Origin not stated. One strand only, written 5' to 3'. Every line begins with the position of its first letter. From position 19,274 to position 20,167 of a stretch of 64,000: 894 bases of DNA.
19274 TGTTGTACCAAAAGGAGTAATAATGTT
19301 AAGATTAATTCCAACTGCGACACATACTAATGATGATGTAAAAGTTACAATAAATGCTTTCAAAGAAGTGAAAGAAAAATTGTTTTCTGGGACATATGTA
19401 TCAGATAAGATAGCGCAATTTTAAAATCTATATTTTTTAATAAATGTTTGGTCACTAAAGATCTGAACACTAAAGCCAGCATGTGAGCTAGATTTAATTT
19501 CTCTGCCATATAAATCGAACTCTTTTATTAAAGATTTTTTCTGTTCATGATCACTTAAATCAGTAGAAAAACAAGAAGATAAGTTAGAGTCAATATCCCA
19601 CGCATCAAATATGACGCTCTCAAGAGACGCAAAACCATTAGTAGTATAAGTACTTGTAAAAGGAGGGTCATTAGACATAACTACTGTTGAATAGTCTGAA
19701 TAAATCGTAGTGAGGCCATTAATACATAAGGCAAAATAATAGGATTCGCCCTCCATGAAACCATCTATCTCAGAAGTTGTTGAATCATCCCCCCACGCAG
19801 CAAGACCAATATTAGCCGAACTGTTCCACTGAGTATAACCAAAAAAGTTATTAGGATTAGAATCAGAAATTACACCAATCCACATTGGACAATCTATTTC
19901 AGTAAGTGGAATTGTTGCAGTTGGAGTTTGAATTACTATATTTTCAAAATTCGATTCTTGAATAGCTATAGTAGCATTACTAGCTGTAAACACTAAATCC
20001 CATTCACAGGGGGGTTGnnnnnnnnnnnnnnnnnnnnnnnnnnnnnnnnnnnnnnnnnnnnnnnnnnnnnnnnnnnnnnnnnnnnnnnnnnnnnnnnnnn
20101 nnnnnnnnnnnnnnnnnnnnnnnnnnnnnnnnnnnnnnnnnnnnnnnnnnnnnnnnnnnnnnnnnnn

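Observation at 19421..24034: Two-gene secreted copper unit: LOX-domain protein followed 6 nt later by a T9SS cupredoxin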

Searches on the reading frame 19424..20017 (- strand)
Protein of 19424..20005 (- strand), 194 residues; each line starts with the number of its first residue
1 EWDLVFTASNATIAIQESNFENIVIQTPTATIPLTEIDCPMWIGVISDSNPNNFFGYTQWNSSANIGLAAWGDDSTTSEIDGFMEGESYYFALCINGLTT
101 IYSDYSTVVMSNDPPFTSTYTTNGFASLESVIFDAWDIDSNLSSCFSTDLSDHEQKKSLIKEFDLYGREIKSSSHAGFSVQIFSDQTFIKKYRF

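Call 20: search_protein_families(library=pfam, proteins=[window:19424-20005:-], max_evalue=10)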
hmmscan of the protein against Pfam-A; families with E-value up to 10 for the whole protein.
seq(194 aa): 0 families

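Call 28: find_homologous_proteins(query=A3, max_evalue=0.001)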
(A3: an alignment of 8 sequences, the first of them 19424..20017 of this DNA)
Query A3 (8 sequences) (198 aa, profile of the alignment): 56 proteins with E <= 0.001 among 2844 candidates.
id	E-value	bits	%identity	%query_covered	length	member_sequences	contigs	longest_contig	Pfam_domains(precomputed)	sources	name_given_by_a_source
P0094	8.5e-100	351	41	98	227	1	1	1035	-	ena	-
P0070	9.8e-100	351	43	98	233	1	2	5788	-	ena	-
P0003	1.5e-97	344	69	100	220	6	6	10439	-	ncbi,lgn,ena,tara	tara:strand:+ start:553 stop:1215 length:663 start_codon:yes stop_codon:yes gene_type:complete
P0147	2.1e-97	343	41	98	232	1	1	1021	-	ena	-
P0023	6.6e-97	341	44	99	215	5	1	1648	-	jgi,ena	-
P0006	1.1e-92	328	48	100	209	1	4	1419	-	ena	-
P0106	2.1e-92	327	44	100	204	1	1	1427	-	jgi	-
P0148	2.2e-92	327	43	97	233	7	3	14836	-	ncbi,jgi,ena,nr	ncbi:MAG: hypothetical protein CMP56_03570 [Flavobacteriales bacterium]|nr:hypothetical protein [Fla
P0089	7.3e-92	325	41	100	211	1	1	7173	-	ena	-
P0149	1.3e-91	324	41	97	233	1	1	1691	-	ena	-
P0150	1.1e-89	318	40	98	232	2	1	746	-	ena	-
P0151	1.3e-86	308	44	98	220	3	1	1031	-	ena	-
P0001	1.8e-86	307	100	100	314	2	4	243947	PF00127.27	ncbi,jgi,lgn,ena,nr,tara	ncbi:MAG: hypothetical protein CMD26_01550 [Flavobacteriales bacterium]|nr:hypothetical protein [Fla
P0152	3.7e-86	306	42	99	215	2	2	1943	-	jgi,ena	-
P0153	5.0e-85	303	42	99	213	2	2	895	-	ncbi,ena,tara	tara:strand:+ start:89 stop:730 length:642 start_codon:yes stop_codon:yes gene_type:complete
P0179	6.0e-68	247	39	98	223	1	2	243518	-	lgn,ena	-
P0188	8.1e-39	152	32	98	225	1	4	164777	-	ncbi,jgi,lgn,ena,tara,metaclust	tara:strand:- start:2992 stop:3669 length:678 start_codon:yes stop_codon:yes gene_type:complete|meta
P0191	1.5e-19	88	31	68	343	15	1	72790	-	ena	-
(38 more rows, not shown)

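Call 31: find_encoding_contigs(protein=P0179, flank=6000, max_places=2)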
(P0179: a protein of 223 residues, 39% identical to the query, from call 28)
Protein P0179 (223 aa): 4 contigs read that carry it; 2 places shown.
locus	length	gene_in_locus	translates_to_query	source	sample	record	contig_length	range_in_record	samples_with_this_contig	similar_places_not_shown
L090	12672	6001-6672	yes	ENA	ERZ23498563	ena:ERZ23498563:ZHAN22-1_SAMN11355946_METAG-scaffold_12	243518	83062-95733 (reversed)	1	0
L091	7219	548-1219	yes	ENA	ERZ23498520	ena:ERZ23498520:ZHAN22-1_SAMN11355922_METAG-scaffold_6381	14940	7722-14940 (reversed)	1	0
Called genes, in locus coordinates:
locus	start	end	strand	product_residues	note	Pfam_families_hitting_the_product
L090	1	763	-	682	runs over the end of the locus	PF03571:Peptidase_M49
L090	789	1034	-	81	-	-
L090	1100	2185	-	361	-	PF01262:AlaDh_PNT_C (weak), PF02254:TrkA_N (weak), PF03435:Sacchrp_dh_NADP, PF16653:Sacchrp_dh_C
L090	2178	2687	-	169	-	PF20221:DUF6580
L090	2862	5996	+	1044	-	PF01186:Lysyl_oxidase, PF18962:Por_Secre_tail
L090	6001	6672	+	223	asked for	-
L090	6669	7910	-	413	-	PF00155:Aminotran_1_2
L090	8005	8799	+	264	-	PF13525:YfiO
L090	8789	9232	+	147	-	PF01192:RNA_pol_Rpb6 (weak)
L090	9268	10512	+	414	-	PF02441:Flavoprotein, PF04127:DFP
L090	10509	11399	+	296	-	PF16119:DUF4835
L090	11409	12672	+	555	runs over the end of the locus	PF02463:SMC_N, PF13175:AAA_15 (weak), PF13476:AAA_23 (faint)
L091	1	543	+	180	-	?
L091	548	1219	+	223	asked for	-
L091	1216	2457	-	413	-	PF00155:Aminotran_1_2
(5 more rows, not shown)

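Call 32: find_encoding_contigs(protein=P0188, flank=6000, max_places=2)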
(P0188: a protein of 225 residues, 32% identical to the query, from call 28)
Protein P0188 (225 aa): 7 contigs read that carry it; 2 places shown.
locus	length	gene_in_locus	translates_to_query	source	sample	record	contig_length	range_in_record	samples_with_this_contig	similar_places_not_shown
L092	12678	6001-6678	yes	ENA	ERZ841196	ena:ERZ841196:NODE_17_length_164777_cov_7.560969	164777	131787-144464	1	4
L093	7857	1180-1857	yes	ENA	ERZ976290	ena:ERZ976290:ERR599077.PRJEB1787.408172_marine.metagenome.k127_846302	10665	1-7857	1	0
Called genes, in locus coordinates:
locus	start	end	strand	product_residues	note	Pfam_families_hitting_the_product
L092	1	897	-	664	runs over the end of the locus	PF03571:Peptidase_M49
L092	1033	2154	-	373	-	PF01262:AlaDh_PNT_C (weak), PF01488:Shikimate_DH (weak), PF02254:TrkA_N (weak), PF03435:Sacchrp_dh_NADP, PF03807:F420_oxidored (weak), PF16653:Sacchrp_dh_C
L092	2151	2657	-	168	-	PF20221:DUF6580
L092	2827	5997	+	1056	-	PF01186:Lysyl_oxidase, PF18962:Por_Secre_tail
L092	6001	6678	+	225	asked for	-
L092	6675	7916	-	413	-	PF00155:Aminotran_1_2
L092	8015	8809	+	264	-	PF07719:TPR_2 (faint), PF13174:TPR_6 (faint), PF13525:YfiO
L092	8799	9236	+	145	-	PF01192:RNA_pol_Rpb6 (faint)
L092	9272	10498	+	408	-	PF02441:Flavoprotein, PF04127:DFP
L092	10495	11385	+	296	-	PF16119:DUF4835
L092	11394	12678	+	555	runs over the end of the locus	PF02463:SMC_N, PF13476:AAA_23, PF13304:AAA_21 (faint)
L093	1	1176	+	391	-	?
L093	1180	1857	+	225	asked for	-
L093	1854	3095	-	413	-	PF00155:Aminotran_1_2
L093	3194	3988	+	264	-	PF07719:TPR_2 (faint), PF13174:TPR_6 (faint), PF13525:YfiO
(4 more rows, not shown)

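Call 34: predict_structure(alignment_id=A3)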
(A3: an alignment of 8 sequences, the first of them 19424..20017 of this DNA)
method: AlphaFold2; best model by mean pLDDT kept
length: 198 residues; sequences in the alignment: 8
mean_pLDDT: 73.4   pTM: 0.60
mean pLDDT of the five models: 73.4, 69.3, 66.6, 66.5, 65.7
residues with pLDDT >= 90: 5; 70-90: 129; 50-70: 46; < 50: 18
segments of 3 or more residues with pLDDT < 50: 123-128, 152-160
pLDDT, mean of each block of 10 residues (from residue 1): 68 63 86 86 86 76 79 66 66 84 80 66 49 84 69 44 81 78 81 77
secondary structure, 60 per line:
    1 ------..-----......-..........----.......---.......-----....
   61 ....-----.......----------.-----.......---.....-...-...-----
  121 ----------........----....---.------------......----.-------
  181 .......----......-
elements in order: E14-19 H21-26 E27-30 E35-37 E45-51 E57-64 E70-76 E93-99 E103-107 E113-115 E131-138 H143-146 E163-168 E181-187 E192-197

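Call 37: find_encoding_contigs(protein=P0191, flank=6000, max_places=2)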
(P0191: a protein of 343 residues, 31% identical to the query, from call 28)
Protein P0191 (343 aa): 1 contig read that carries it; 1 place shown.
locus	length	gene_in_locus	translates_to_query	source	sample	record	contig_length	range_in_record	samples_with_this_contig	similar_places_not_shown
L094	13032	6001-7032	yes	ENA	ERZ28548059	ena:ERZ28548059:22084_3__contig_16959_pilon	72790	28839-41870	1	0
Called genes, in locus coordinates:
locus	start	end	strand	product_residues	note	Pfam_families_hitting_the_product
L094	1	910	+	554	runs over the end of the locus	PF13573:SprB (weak), PF13585:CHU_C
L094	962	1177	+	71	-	-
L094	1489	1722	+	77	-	-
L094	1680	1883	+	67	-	-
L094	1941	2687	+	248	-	PF13573:SprB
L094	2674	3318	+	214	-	PF13573:SprB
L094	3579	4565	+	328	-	PF13585:CHU_C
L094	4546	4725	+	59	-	-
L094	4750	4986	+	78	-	-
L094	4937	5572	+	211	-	-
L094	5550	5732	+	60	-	-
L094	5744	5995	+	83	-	-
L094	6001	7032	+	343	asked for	-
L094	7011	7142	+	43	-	-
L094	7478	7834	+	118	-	PF11617:Cu-binding_MopE (weak)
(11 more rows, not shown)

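Call 45: predict_structure(alignment_id=A4)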
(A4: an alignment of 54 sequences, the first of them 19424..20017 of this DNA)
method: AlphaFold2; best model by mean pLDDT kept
length: 198 residues; sequences in the alignment: 54
mean_pLDDT: 87.6   pTM: 0.71
mean pLDDT of the five models: 87.6, 86.4, 85.3, 85.1, 84.6
residues with pLDDT >= 90: 116; 70-90: 66; 50-70: 12; < 50: 4
segments of 3 or more residues with pLDDT < 50: 154-157
pLDDT, mean of each block of 10 residues (from residue 1): 75 90 96 92 94 89 95 94 91 94 74 95 96 94 75 56 91 83 91 88
secondary structure, 60 per line:
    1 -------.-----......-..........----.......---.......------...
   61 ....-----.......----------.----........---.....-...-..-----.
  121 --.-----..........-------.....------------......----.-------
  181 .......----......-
elements in order: E14-19 H21-26 E27-30 E35-37 E45-51 E58-64 E70-76 E92-99 E103-107 E129-138 H146-149 E163-168 E181-187 E192-197

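Call 48: fold_search(model_id=the predicted structure, library=pdb)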
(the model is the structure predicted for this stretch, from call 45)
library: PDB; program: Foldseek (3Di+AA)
matches with E <= 10: 1237; with E <= 0.001: 0
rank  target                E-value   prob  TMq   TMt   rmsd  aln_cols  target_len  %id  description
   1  6yoa_A                4.2e-02  0.63  0.26  0.34  10.5       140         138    9  Lig v 1 structure and the inflammatory response to the Ole e 1 protein family (released 2020-05-13)
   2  5hts_D                4.5e-02  0.25  0.23  0.19  16.8       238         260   11  Crystal structure of shaft pilin spaA from Lactobacillus rhamnosus GG - D295N mutant (released 2016-07-20)
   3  2ya0                  6.9e-02  0.30  0.20  0.08  11.2       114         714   15  Catalytic Module of the Multi-modular glycogen-degrading pneumococcal virulence factor SpuA (released 2011-04-20)
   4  3bt0_A                6.9e-02  0.23  0.19  0.29  12.5       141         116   10  Crystal structure of transthyretin variant V20S (released 2008-11-11)
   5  1z7j_B                8.1e-02  0.16  0.18  0.25  12.7       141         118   11  Human transthyretin (also called prealbumin) complex with 3, 3',5,5'-tetraiodothyroacetic acid (t4ac) (released 2005-06-07)
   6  2trh_A                8.6e-02  0.16  0.18  0.24  12.9       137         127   10  TERTIARY STRUCTURES OF THREE AMYLOIDOGENIC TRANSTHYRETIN VARIANTS AND IMPLICATIONS FOR AMYLOID FIBRIL FORMATION (released 1997-04-21)
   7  1ttc_A                9.1e-02  0.18  0.20  0.28  11.7       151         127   10  THE X-RAY CRYSTAL STRUCTURE REFINEMENTS OF NORMAL HUMAN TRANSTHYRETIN AND THE AMYLOIDOGENIC VAL30MET VARIANT TO 1.7 AN (released 1993-10-31)
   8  1qab_A                9.1e-02  0.16  0.18  0.26  12.4       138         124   10  The structure of human retinol binding protein with its carrier protein transthyretin reveals interaction with the car (released 1999-02-16)
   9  5h0v_D                9.6e-02  0.15  0.18  0.26  12.6       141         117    8  Crystal structure of H88A mutated human transthyretin (released 2017-06-14)
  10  5h0z                  9.6e-02  0.14  0.17  0.25  12.9       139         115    9  Crystal structure of P113A mutated human transthyretin (released 2017-06-14)
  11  1tha_A                1.1e-01  0.18  0.18  0.27  12.6       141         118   10  MECHANISM OF MOLECULAR RECOGNITION. STRUCTURAL ASPECTS OF 3,3'-DIIODO-L-THYRONINE BINDING TO HUMAN SERUM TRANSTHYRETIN (released 1994-01-31)
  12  8iv5_A                1.1e-01  0.16  0.18  0.26  15.0       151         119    5  Cryo-EM structure of SARS-CoV-2 spike protein in complex with double nAbs 8H12 and 1C4 (local refinement) (released 2023-08-16)
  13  9h7o_B                1.1e-01  0.21  0.19  0.30  12.5       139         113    7  Human Transthyretin in Complex with 5-(quinolin-8-yl)pyrimidin-2-amine (released 2025-03-12)
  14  9h7c_B                1.2e-01  0.20  0.19  0.31  12.7       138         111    7  Human Transthyretin in Complex with 4-(1H-imidazol-1-yl)phenol (released 2025-03-12)
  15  4hiq_B                1.2e-01  0.20  0.19  0.30  12.6       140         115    8  The Structure of V122I Mutant Transthyretin in Complex with AG10 (released 2013-06-05)
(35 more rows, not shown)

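Call 60: search_protein_representatives(alignment_id=A4)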
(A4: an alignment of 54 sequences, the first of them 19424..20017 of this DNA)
Query: 54 sequences, 222 profile positions. Proteins with E-value up to 0.001 (for the whole library): 2633; up to 1e-10: 1030; up to 1e-30: 126. The best 150 are listed.
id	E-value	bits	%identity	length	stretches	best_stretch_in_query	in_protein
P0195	2.0e-120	416.6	-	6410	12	18-161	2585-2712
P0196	3.1e-88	311.3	-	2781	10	31-166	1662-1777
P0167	2.9e-85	301.6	-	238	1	1-222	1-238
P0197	1.3e-83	296.2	-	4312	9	25-158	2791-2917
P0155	2.7e-83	295.2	-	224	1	1-222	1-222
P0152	2.1e-82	292.2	-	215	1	2-222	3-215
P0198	8.9e-80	283.6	-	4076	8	23-166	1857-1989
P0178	1.5e-79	282.9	-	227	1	1-222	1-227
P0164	3.5e-78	278.4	-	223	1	1-220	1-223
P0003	1.0e-76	273.6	-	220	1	1-222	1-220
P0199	2.6e-76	272.3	-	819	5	27-162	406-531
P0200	2.6e-74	265.7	-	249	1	1-221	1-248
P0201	4.6e-74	265.0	-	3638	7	24-162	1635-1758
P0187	1.0e-71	257.2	-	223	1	1-222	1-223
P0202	2.3e-71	256.1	-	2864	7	68-162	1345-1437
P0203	2.4e-71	256.1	-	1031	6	26-165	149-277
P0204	4.0e-70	252.1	-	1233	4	26-159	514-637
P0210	1.4e-60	220.9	-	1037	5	64-181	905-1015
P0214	5.1e-57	209.2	-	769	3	24-165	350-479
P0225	1.2e-50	188.4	-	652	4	26-165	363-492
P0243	2.5e-41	157.9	-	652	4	26-166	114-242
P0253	2.4e-39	151.4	-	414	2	24-162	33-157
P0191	2.2e-35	138.5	-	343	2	10-167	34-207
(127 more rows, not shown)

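Call 62: search_protein_families(library=pfam, proteins=[P0199, P0203, P0225, P0243, P0214, P0253, P0204, P0210, P0196], max_evalue=0.01)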
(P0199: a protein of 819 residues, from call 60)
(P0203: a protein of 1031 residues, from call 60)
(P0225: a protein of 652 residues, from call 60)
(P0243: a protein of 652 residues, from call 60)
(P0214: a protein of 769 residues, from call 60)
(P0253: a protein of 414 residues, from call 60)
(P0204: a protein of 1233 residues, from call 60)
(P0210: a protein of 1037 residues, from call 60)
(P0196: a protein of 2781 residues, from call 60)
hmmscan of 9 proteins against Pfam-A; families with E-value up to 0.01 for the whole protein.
P0199 (819 aa): 0 families

P0203 (1031 aa): 1 family
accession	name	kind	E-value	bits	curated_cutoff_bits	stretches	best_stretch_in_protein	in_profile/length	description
PF18962.6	Por_Secre_tail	-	3.4e-08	34.1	27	1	953-1025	2-71/75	Secretion system C-terminal sorting domain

P0225 (652 aa): 0 families

P0243 (652 aa): 0 families

P0214 (769 aa): 1 family
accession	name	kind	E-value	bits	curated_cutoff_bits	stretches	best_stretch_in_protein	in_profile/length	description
PF13573.12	SprB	-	7.5e-40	134.7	28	5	8-43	2-37/37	SprB repeat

P0253 (414 aa): 0 families

P0204 (1233 aa): 5 families
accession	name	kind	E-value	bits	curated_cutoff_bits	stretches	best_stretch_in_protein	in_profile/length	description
PF18911.6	PKD_4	-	1.1e-25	89.9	27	2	30-114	1-85/85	PKD domain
PF00801.26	PKD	-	2.6e-25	88.7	23.5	3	37-107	4-75/80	PKD domain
PF18962.6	Por_Secre_tail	-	2e-08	34.8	27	1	1162-1231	1-74/75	Secretion system C-terminal sorting domain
PF18981.6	InlK_D3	-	1.9e-07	31.5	25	0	465-488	36-59/75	Internalin K domain (D3/D4)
PF12341.14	Mcl1_mid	-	0.0038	17.1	31.5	1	1030-1116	92-181/291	Minichromosome loss protein, Mcl1, middle region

P0210 (1037 aa): 1 family
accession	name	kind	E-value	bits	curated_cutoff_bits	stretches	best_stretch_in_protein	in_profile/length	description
PF11441.14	MxiM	-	0.00012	22.8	25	0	92-142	14-66/115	Pilot protein MxiM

P0196 (2781 aa): 25 families
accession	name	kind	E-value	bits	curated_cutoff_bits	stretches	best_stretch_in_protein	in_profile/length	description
PF22544.2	HYDIN_VesB_CFA65-like_Ig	-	1.1e-160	523.4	25.5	12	316-411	1-96/100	HYDIN/CFA65/VesB-like, Ig-like domain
PF22073.2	Cep192_D4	-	1.1e-127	419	35.5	14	763-861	4-111/112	Cep192 domain 4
PF15780.11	ASH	-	6.7e-120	392.2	27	11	1450-1532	10-93/98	Abnormal spindle-like microcephaly-assoc'd, ASPM-SPD-2-Hydin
PF07610.17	DUF1573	-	6.2e-86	283.1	26.1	9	214-308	3-96/98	Protein of unknown function (DUF1573)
PF12371.14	TMEM131_like_N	-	1.6e-68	227.3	28.8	4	992-1075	2-82/84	Transmembrane protein 131-like N-terminal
PF24507.1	Ig_CFAP65_4th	-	1.6e-41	141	27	0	1044-1093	29-76/76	CFAP65, fourth Ig-like domain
PF22067.2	Cep192_D3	-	2e-41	140.6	27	2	776-843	14-82/99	Cep192 domain 3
PF24798.1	Ig-CFAP74_4th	-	2.6e-38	130.5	28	0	1556-1636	2-82/95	CFAP74 forth Ig-like domain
PF24291.1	Ig_CFAP65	-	2.6e-33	114.9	27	1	37-86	72-119/121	Cilia- and flagella-associated protein 65-like, Ig-like domain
PF24501.1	Ig_TMEM131L_5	-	1.5e-30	105.2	27.8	0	1141-1169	20-48/66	TMEM131L fifth Ig-like domain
PF25249.1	Ig_CFAP65_7th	-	2.6e-29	101.9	28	1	713-750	58-96/120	CFAP65, seventh Ig-like domain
PF22066.2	Cep192_D8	-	6.6e-28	97.3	33.5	1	1557-1649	10-98/101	Cep192 domain 8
PF25248.1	Ig_CFAP65_8th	-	3.6e-23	82.1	25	0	1553-1585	4-36/128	CFAP65, eight Ig-like domain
PF22064.2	Cep192_D2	-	9.8e-22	78.3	27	0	989-1023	2-39/154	Cep192 domain 2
PF24771.2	Ig_CFAP74_1st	-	1e-19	71.1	29.2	0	665-749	9-93/97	CFAP74 first Ig-like domain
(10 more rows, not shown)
